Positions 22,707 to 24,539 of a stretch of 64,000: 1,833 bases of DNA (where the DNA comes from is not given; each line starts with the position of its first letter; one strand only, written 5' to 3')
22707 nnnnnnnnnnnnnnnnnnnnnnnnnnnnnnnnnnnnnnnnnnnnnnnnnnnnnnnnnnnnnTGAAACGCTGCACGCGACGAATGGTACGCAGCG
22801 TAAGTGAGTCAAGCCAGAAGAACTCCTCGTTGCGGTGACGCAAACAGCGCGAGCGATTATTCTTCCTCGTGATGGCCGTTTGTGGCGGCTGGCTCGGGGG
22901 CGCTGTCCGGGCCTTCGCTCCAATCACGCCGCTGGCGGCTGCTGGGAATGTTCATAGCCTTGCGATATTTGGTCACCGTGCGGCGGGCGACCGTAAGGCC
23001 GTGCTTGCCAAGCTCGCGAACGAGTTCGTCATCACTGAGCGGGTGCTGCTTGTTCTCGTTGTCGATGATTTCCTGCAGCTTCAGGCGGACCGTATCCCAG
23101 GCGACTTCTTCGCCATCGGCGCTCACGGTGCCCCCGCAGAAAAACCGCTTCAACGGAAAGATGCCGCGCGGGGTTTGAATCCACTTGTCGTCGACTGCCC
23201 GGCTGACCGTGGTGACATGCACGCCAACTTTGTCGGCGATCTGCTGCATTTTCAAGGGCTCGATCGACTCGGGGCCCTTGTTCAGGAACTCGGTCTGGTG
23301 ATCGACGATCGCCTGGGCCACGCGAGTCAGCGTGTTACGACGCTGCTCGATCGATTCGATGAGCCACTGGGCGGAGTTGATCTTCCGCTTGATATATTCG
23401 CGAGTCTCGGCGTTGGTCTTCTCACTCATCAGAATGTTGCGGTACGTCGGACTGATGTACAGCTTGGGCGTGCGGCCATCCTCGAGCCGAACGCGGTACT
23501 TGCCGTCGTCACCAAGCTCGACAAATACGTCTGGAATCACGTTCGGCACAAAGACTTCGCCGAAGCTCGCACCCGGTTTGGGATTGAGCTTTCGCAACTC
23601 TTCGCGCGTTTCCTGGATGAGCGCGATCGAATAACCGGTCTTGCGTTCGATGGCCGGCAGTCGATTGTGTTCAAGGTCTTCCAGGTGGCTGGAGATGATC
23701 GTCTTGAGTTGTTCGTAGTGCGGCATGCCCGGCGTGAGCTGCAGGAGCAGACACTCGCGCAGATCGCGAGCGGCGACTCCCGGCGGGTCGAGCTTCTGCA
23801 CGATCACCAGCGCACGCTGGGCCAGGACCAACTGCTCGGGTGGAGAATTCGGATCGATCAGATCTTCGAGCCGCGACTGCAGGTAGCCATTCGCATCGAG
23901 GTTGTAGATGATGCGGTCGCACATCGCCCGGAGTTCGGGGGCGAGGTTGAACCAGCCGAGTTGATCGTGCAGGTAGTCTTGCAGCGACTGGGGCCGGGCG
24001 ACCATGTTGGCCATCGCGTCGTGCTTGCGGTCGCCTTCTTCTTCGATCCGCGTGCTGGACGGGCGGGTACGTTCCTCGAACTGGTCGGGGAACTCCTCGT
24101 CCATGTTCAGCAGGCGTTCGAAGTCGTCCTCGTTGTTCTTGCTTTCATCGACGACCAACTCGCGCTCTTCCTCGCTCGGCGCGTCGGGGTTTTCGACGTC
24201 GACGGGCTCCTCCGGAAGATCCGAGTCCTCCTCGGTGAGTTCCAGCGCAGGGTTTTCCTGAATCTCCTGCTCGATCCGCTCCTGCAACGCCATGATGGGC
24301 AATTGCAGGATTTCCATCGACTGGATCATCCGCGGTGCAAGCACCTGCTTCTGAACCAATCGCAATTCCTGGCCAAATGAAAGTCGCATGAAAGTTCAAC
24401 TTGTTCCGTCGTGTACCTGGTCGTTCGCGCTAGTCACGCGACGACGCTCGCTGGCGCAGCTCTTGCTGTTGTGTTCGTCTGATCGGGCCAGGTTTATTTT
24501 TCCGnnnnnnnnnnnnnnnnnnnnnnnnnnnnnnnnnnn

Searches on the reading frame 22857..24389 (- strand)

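Call 59: search_protein_families(library=pfam, proteins=[window:22857-24389:-], max_evalue=0.00001)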
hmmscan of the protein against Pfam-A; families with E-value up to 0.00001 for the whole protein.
window:22857-24389:- (510 aa): 3 families
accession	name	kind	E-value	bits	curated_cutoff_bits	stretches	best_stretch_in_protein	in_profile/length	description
PF04552.19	Sigma54_DBD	-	4e-63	212.4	22.8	1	331-488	2-159/160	Sigma-54, DNA binding domain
PF04963.19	Sigma54_CBD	-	6.1e-50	170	22.9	1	126-316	2-185/185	Sigma-54 factor, core binding domain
PF00309.25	Sigma54_AID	-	3.7e-15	55.9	23.8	1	7-51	2-46/46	Sigma-54 factor, Activator interacting domain (AID)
